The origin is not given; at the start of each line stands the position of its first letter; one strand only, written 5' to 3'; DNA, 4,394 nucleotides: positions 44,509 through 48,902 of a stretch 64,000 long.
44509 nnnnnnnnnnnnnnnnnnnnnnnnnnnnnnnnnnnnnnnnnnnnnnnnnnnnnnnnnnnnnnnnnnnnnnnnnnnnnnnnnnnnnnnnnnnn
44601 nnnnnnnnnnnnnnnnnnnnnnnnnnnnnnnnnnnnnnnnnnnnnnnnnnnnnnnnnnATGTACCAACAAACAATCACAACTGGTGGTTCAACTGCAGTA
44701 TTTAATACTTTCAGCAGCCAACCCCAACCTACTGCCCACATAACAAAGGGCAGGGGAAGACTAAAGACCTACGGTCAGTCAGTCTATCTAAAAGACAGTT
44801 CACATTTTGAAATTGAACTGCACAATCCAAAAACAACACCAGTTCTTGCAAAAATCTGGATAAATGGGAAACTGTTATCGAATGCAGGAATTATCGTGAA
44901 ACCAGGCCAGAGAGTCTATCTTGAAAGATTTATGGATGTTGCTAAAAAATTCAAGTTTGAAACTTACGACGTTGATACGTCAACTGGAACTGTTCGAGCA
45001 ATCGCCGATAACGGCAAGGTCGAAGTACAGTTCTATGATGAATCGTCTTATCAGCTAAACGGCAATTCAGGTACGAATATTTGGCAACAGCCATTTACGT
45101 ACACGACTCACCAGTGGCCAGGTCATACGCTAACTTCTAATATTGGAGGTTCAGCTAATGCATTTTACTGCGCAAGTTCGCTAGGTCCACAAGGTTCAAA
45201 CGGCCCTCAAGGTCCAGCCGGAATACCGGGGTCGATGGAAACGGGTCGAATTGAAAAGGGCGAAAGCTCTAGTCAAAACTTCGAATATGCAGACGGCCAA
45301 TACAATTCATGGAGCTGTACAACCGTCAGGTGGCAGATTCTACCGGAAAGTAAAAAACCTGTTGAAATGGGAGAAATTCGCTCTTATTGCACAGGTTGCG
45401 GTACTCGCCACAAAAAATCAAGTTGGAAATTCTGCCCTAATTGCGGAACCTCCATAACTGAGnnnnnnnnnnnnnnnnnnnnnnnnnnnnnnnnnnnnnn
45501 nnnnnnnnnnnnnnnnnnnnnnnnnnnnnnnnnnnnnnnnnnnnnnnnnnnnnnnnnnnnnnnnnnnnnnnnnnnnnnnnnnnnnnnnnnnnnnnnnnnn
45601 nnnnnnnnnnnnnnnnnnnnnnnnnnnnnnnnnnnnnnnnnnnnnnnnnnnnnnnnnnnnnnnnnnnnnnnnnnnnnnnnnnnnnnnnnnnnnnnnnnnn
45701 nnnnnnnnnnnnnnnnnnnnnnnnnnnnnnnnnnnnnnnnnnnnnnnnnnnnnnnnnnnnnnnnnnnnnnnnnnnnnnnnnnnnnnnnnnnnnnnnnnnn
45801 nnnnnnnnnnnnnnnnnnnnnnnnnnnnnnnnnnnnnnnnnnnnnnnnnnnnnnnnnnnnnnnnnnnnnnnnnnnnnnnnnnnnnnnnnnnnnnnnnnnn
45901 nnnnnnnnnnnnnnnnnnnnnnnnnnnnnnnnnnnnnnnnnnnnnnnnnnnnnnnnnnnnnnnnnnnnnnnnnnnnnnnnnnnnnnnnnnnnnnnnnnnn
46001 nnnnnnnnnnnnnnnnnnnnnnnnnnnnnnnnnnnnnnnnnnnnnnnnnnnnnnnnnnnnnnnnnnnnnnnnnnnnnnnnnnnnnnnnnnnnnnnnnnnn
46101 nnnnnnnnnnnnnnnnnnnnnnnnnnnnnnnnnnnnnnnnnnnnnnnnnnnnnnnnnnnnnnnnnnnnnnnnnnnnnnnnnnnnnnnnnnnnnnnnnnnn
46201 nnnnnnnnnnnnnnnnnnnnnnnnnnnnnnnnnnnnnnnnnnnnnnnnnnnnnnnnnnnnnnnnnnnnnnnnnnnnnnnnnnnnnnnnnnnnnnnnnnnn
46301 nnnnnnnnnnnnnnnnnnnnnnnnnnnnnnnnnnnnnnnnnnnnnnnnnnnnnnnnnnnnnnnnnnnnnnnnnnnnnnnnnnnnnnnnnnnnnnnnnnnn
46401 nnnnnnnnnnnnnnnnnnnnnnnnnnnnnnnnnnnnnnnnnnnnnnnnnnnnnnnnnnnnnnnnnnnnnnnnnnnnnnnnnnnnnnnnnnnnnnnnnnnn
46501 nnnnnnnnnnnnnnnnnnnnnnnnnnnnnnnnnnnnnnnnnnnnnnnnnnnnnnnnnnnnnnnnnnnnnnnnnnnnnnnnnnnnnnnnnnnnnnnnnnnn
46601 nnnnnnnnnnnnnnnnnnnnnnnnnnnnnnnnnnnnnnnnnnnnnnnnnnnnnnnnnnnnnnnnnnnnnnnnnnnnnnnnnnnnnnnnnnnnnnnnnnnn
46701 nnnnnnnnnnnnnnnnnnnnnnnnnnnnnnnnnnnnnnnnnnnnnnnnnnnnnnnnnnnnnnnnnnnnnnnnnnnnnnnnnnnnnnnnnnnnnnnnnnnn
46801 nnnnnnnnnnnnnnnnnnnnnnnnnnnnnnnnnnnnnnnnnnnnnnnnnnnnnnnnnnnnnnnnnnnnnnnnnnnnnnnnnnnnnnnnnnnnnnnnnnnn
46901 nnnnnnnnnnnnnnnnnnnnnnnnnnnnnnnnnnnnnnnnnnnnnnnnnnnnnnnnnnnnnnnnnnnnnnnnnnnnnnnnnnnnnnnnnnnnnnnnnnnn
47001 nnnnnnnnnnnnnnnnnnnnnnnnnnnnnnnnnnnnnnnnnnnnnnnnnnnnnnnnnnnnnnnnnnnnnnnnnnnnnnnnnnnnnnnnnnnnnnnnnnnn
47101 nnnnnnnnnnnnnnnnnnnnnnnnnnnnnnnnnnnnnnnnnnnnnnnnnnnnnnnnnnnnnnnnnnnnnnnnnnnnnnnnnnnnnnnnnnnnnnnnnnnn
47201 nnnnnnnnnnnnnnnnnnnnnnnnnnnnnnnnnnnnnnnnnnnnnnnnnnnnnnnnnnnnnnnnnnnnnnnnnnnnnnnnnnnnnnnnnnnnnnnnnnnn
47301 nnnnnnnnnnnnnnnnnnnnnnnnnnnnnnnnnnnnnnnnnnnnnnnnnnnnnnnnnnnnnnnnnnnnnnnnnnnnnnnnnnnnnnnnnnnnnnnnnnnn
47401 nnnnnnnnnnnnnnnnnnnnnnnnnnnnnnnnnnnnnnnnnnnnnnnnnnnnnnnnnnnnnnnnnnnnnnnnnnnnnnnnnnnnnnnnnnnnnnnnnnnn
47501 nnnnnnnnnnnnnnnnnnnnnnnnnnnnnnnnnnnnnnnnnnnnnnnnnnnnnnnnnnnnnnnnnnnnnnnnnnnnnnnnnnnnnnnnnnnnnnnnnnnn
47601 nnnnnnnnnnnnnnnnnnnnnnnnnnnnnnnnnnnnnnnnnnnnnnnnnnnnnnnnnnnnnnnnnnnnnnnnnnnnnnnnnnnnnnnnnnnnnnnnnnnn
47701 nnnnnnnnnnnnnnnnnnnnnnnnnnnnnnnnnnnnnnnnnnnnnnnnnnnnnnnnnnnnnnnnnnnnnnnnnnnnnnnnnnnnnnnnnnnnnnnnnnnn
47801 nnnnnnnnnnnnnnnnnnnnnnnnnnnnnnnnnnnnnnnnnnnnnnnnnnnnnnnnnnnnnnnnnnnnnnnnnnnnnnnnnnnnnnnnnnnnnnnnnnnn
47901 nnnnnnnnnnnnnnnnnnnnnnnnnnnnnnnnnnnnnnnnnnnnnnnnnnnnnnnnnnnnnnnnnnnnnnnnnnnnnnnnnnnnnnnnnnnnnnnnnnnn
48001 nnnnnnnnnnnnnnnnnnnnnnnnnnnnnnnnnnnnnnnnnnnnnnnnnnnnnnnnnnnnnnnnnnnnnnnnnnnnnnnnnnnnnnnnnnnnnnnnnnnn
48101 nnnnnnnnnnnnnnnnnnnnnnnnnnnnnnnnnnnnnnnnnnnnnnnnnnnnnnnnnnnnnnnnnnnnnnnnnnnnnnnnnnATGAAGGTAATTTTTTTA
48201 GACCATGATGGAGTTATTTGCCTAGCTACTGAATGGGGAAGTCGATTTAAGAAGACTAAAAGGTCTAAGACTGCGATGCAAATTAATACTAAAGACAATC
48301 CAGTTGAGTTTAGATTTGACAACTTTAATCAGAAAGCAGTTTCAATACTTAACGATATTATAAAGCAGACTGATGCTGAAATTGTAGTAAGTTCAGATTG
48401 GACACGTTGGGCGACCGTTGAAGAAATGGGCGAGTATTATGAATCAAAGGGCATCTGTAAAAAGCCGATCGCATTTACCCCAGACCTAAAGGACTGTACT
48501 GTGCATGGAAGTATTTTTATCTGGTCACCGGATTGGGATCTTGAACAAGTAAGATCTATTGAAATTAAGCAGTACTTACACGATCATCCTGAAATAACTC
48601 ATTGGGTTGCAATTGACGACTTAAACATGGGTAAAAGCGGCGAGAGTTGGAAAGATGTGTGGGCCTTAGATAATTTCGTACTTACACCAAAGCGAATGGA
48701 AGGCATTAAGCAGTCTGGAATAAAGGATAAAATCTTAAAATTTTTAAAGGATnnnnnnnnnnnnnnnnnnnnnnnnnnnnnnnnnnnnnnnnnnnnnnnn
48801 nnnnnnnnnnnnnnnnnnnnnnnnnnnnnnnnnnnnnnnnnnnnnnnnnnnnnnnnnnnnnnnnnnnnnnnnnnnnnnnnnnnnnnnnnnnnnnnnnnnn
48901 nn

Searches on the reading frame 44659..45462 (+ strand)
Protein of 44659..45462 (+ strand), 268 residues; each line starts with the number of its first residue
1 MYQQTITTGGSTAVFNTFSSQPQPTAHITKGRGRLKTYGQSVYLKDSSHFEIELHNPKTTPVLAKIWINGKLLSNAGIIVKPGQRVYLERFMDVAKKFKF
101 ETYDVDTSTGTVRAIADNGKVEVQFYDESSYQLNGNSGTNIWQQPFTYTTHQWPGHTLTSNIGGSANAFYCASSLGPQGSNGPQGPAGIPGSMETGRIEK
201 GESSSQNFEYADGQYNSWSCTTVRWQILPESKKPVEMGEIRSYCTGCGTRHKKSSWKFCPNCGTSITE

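Call 73: search_protein_families(library=pfam, proteins=[window:44659-45462:+], max_evalue=0.001)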
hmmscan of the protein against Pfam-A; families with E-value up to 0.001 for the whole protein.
window:44659-45462:+ (268 aa): 2 families
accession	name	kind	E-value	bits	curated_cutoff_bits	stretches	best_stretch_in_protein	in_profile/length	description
PF13240.11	Zn_Ribbon_1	-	0.00022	21.4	25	1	243-265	1-22/23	zinc-ribbon domain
PF13248.11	Zn_ribbon_3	-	0.00076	19.3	27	0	243-264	4-24/26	zinc-ribbon domain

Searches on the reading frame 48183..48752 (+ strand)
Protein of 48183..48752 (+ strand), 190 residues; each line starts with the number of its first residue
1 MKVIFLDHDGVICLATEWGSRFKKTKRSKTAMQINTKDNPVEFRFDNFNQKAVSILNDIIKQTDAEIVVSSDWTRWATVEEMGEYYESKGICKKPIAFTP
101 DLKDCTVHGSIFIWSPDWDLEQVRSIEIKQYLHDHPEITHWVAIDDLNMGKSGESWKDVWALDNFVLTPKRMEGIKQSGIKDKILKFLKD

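Call 82: search_protein_families(library=phrogs, proteins=[window:48183-48752:+], max_evalue=0.001)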
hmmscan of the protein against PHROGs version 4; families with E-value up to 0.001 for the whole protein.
window:48183-48752:+ (190 aa): 1 family
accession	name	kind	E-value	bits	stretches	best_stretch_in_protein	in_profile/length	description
phrog_1818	-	unknown function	9.8e-14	52.3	1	1-148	5-121/161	-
